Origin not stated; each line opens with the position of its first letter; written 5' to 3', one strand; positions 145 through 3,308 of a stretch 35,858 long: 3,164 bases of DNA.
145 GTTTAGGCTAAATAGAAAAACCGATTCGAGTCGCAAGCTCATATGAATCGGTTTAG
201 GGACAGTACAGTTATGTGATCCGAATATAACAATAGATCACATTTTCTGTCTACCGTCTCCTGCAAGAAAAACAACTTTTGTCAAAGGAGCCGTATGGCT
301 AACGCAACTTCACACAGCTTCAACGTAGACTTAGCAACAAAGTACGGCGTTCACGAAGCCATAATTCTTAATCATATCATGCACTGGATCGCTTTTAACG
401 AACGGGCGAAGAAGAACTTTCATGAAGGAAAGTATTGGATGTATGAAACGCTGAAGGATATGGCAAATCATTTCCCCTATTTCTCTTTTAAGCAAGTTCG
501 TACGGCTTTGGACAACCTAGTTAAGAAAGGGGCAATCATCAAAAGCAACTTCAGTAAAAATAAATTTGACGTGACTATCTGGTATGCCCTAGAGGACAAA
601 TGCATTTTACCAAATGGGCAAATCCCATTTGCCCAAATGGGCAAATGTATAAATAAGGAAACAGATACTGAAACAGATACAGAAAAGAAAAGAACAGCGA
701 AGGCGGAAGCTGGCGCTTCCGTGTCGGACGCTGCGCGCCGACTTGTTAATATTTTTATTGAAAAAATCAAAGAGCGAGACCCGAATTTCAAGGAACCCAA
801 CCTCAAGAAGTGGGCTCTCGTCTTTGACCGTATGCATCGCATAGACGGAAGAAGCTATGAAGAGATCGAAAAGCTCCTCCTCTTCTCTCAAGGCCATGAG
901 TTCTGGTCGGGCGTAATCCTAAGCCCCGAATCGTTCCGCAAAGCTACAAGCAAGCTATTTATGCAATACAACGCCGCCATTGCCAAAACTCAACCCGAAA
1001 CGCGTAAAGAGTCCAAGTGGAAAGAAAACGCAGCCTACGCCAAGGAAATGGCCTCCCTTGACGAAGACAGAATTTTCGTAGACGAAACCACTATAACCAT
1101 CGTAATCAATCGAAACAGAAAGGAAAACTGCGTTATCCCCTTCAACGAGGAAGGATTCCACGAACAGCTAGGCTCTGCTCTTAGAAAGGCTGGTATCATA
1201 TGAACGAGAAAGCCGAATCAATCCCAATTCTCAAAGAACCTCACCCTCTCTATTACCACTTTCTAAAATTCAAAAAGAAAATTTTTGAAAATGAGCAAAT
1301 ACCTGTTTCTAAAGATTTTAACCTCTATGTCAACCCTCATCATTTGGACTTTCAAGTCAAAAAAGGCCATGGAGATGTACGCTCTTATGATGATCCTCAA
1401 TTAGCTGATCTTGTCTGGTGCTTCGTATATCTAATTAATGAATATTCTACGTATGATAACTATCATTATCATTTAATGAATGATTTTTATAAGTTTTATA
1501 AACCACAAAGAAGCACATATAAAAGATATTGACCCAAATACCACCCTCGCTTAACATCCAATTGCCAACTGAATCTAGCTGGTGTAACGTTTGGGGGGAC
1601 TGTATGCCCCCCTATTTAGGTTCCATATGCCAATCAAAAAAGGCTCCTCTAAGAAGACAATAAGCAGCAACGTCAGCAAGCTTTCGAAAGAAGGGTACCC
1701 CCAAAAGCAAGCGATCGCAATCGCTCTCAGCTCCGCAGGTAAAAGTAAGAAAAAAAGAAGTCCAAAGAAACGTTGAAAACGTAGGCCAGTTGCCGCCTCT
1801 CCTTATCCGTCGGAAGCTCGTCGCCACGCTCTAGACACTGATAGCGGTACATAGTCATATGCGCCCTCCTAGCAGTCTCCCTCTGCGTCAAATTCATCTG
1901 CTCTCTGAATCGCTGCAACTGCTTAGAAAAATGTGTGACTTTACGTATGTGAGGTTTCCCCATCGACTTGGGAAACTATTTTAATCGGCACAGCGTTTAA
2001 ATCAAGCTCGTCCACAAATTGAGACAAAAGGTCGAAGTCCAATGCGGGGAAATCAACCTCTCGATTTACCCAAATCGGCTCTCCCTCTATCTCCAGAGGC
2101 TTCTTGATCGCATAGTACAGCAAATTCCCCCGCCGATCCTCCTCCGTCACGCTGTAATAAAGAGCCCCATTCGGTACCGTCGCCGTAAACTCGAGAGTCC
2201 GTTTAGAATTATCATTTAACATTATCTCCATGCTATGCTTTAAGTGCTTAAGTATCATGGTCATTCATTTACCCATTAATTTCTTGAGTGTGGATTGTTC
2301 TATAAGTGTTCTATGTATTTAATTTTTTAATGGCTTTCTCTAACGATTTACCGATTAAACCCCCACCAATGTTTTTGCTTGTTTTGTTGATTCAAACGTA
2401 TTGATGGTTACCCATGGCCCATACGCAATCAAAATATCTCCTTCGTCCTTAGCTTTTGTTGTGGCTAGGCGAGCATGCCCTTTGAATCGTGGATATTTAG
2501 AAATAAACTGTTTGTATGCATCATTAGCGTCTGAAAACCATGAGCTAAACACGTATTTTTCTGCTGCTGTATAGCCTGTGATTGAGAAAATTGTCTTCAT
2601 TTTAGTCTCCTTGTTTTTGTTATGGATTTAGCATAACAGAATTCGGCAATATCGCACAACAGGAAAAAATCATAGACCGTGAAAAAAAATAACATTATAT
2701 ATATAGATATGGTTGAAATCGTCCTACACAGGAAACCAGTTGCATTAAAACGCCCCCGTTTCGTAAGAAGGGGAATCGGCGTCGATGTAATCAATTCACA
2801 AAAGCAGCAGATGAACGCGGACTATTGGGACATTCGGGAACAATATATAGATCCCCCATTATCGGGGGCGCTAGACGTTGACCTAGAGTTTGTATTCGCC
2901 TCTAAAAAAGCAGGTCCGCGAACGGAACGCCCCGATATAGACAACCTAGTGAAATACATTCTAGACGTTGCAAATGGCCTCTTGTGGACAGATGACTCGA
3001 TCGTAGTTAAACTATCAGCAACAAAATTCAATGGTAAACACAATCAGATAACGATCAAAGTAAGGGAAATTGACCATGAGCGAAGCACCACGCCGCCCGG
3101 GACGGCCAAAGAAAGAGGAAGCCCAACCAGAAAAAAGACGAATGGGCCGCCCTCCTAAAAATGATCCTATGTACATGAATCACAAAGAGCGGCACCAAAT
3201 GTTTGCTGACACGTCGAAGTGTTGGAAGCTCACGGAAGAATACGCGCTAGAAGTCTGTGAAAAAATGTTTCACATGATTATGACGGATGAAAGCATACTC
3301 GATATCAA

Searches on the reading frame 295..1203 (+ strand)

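Call 13: search_protein_families(library=pfam, proteins=[window:295-1203:+], max_evalue=0.01)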
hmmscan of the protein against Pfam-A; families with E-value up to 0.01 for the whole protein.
window:295-1203:+ (302 aa): 1 family
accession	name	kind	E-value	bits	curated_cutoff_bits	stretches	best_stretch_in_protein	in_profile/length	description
PF16365.12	EutK_C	-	0.002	18.5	27.5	0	52-81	16-44/52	Ethanolamine utilization protein EutK C-terminus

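Call 14: search_protein_families(library=phrogs, proteins=[window:295-1203:+], max_evalue=0.001)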
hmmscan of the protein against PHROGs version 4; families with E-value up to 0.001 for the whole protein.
window:295-1203:+ (302 aa): 13 families
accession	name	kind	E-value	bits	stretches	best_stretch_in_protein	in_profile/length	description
phrog_11233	-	DNA, RNA and nucleotide metabolism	4.8e-30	106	1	6-266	3-237/297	replication initiation protein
phrog_2514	-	DNA, RNA and nucleotide metabolism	1.5e-25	91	1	64-250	75-267/270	DnaD-like helicase loader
phrog_391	-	DNA, RNA and nucleotide metabolism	3.9e-17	63.9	1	154-251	196-294/298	replication initiation O-like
phrog_4880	-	DNA, RNA and nucleotide metabolism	4.4e-17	63.4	1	112-259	147-297/304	replisome organizer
phrog_6493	-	DNA, RNA and nucleotide metabolism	3.1e-16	60.5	1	11-136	16-138/261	DnaD-like helicase loader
phrog_2357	-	unknown function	2.7e-13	51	1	152-248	24-120/124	-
phrog_428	-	DNA, RNA and nucleotide metabolism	6.7e-11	43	1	12-121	102-205/455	replication initiation protein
phrog_277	-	DNA, RNA and nucleotide metabolism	3.8e-10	40.5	1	139-245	201-309/318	replication initiation O-like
phrog_22834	-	unknown function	4.1e-07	30.6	1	124-260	137-271/310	-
phrog_270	-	DNA, RNA and nucleotide metabolism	2.2e-05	25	1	37-113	59-132/383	replication initiation protein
phrog_30562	-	unknown function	4.2e-05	24.8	1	11-100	12-102/105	-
phrog_9773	-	DNA, RNA and nucleotide metabolism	0.00021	22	0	154-224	207-276/288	replication initiation O-like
phrog_678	-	DNA, RNA and nucleotide metabolism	0.00044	20.9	1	31-118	80-172/346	replication initiation O-like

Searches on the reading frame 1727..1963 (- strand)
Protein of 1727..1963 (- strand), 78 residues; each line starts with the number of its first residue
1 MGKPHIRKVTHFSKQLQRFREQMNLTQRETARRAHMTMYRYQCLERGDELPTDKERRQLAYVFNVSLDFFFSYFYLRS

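Call 13: search_protein_families(library=pfam, proteins=[window:1727-1963:-], max_evalue=0.01)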
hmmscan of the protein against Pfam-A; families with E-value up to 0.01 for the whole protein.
window:1727-1963:- (78 aa): 3 families
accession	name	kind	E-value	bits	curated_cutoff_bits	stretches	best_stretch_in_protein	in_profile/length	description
PF13560.12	HTH_31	-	5.5e-06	27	27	1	12-66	2-57/64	Helix-turn-helix domain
PF01381.28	HTH_3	-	7.7e-06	26.3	23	1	16-70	1-55/55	Helix-turn-helix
PF12844.13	HTH_19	-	0.00074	19.8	30.2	1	16-68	4-56/64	Helix-turn-helix domain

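Call 14: search_protein_families(library=phrogs, proteins=[window:1727-1963:-], max_evalue=0.001)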
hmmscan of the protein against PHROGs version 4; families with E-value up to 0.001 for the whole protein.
window:1727-1963:- (78 aa): 2 families
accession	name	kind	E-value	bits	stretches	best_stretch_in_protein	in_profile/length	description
phrog_3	-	transcription regulation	2.7e-06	28.4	1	10-73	87-148/430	transcriptional repressor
phrog_2439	-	transcription regulation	4.2e-06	26.9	1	8-72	4-68/367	transcriptional regulator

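Call 39: find_homologous_proteins(query=window:1727-1963:-, max_evalue=0.001)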
Query window:1727-1963:- (78 aa): 2 proteins with E <= 0.001 among 2 candidates.
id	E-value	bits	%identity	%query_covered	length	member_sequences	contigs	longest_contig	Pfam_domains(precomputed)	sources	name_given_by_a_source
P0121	1.5e-45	170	100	100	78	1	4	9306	PF01381.29,PF13560.13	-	-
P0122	2.3e-20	90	100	55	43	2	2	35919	-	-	-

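Call 59: search_solved_structures(query=window:1727-1963:-, max_evalue=0.01)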
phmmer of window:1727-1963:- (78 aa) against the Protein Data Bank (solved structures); distinct sequences matched with E-value up to 0.01: 1.
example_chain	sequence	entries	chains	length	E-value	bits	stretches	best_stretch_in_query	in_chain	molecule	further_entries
8tac_A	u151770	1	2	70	0.0085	20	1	6-64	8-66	DBP48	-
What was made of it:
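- The XRE protein has no detectable homologues with known operators (calls 39, 59). The phage's only recognisable DNA-binding protein has no characterised relatives (calls 39, 59).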

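Call 75: find_encoding_contigs(protein=window:1727-1963:-, flank=4000, max_places=8)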
Protein window:1727-1963:- (78 aa): 5 contigs read that carry it; 5 places shown.
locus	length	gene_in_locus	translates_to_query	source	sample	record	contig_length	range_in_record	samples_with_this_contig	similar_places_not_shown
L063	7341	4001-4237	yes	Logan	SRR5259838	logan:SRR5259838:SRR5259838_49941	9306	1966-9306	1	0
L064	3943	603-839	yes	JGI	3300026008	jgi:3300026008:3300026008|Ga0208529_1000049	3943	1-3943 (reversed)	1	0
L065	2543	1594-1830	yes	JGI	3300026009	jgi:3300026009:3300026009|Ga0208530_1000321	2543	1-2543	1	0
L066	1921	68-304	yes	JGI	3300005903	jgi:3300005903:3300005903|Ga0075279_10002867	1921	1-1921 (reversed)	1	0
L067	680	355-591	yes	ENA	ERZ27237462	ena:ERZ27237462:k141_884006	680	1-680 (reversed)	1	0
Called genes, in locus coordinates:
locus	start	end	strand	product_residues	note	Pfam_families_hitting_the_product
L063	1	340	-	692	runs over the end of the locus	PF16510:P22_portal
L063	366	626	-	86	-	-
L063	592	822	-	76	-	-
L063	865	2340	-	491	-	-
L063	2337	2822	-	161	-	-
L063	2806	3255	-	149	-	PF05866:RusA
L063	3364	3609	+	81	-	-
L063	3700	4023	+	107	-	-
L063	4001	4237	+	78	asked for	PF13560:HTH_31 (weak), PF01381:HTH_3 (weak)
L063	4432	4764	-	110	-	-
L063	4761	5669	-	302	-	-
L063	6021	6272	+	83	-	-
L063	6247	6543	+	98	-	-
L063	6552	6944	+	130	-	-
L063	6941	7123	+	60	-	-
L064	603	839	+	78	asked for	PF13560:HTH_31 (weak), PF01381:HTH_3 (weak)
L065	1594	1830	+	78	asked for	PF13560:HTH_31 (weak), PF01381:HTH_3 (weak)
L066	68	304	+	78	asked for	PF13560:HTH_31 (weak), PF01381:HTH_3 (weak)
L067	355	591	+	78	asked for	PF13560:HTH_31 (weak), PF01381:HTH_3 (weak)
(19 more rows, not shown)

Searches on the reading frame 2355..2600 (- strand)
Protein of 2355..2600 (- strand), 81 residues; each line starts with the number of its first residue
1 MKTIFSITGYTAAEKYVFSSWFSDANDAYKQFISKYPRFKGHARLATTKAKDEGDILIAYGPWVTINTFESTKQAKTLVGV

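Call 13: search_protein_families(library=pfam, proteins=[window:2355-2600:-], max_evalue=0.01)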
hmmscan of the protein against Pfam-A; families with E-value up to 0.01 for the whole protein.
window:2355-2600:- (81 aa): 0 families

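Call 14: search_protein_families(library=phrogs, proteins=[window:2355-2600:-], max_evalue=0.001)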
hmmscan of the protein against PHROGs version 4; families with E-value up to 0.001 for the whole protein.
window:2355-2600:- (81 aa): 0 families

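Call 77: list_cluster_members(proteins=[window:2355-2600:-, window:1941-2264:-, window:2709-3158:+, window:16541-18886:+, window:19211-20791:+, window:1200-1532:+, window:295-1203:+, window:35470-35721:-, window:20815-21147:+, window:15402-16544:+])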
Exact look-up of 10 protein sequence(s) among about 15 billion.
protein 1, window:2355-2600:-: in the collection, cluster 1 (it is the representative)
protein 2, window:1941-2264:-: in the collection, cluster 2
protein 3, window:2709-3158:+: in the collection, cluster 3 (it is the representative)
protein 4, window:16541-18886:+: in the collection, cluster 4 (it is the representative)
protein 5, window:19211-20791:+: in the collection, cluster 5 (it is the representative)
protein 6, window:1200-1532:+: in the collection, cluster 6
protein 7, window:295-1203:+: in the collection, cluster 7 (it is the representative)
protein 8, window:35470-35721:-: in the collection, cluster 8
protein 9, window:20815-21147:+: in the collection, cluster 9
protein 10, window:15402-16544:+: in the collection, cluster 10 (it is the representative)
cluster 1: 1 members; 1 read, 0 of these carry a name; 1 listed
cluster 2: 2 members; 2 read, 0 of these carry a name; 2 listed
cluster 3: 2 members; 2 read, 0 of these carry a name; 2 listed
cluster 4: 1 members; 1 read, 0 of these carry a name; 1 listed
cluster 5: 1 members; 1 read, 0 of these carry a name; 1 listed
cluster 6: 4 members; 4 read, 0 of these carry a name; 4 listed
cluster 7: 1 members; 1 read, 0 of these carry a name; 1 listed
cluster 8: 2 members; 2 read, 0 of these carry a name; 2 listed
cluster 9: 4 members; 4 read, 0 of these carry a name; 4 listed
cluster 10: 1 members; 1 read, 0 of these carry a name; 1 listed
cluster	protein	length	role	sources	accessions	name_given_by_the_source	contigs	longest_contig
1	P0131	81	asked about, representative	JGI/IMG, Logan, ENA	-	-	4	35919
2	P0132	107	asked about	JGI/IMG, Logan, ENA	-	-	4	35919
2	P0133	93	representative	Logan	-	-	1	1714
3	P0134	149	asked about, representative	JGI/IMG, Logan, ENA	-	-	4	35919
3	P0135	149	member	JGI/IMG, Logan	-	-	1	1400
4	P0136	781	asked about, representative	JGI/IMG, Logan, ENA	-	-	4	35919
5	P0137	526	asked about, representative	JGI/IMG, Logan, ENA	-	-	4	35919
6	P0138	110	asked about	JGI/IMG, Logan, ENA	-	-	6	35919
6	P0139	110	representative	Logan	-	-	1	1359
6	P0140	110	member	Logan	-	-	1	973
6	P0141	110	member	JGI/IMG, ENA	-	-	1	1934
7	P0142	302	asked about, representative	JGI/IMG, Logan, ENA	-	-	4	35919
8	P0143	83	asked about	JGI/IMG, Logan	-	-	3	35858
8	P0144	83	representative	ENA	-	-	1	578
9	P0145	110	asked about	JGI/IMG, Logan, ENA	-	-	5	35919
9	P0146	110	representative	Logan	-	-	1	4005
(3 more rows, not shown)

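Call 78: find_encoding_contigs(protein=P0135, flank=3000, max_places=3)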
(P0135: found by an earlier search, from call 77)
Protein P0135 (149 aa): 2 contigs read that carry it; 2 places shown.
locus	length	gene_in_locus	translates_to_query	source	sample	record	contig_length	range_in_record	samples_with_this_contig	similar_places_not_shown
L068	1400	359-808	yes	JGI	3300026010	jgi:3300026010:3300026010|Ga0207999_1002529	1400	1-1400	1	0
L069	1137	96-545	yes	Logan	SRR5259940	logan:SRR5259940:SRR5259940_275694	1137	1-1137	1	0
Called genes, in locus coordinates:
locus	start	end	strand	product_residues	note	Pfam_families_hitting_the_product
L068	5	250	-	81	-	-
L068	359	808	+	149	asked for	PF05866:RusA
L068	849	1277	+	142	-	-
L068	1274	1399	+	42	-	?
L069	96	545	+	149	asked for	PF05866:RusA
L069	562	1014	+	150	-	-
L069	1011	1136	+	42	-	?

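Call 79: find_encoding_contigs(protein=P0133, flank=3000, max_places=3)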
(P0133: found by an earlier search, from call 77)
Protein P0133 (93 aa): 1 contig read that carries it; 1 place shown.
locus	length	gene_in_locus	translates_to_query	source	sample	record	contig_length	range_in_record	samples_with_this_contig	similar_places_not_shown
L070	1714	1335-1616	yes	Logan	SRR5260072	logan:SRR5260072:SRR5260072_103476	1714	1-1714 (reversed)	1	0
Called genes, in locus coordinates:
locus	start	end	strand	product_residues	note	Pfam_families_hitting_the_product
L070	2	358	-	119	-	?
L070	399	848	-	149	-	PF05866:RusA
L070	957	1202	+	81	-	-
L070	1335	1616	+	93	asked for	-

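Call 80: find_encoding_contigs(protein=P0146, flank=4000, max_places=3)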
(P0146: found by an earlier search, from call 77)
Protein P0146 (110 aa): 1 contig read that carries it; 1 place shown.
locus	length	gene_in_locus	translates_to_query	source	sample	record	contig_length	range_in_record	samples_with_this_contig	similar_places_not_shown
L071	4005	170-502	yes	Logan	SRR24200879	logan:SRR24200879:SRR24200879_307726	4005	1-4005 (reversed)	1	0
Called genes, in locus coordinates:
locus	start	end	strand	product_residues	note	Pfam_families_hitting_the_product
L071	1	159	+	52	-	?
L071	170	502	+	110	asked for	-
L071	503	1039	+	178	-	-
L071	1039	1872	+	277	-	-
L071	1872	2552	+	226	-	-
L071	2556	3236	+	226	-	-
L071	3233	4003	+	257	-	?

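Call 88: find_encoding_contigs(protein=P0141, flank=3000, max_places=3)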
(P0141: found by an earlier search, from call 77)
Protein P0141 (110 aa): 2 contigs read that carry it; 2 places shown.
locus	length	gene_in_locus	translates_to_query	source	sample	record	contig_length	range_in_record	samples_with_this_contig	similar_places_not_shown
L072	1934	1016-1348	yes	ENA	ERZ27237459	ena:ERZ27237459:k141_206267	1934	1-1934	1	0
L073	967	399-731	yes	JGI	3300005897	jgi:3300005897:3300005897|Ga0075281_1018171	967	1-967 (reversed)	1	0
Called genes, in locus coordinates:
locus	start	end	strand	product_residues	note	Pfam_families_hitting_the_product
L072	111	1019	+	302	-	-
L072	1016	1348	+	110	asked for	-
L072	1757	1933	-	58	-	?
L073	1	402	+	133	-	?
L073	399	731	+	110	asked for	-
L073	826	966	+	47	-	?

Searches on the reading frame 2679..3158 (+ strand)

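Call 17: search_protein_families(library=phrogs, proteins=[window:2679-3158:+], max_evalue=0.00001)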
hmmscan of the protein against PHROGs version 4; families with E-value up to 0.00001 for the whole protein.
window:2679-3158:+ (159 aa): 2 families
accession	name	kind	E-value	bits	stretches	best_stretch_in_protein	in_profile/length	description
phrog_140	-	DNA, RNA and nucleotide metabolism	2.6e-26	93.7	1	8-140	35-177/219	RusA-like Holliday junction resolvase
phrog_34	-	DNA, RNA and nucleotide metabolism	2e-06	28.7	1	11-136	74-199/259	RusA-like Holliday junction resolvase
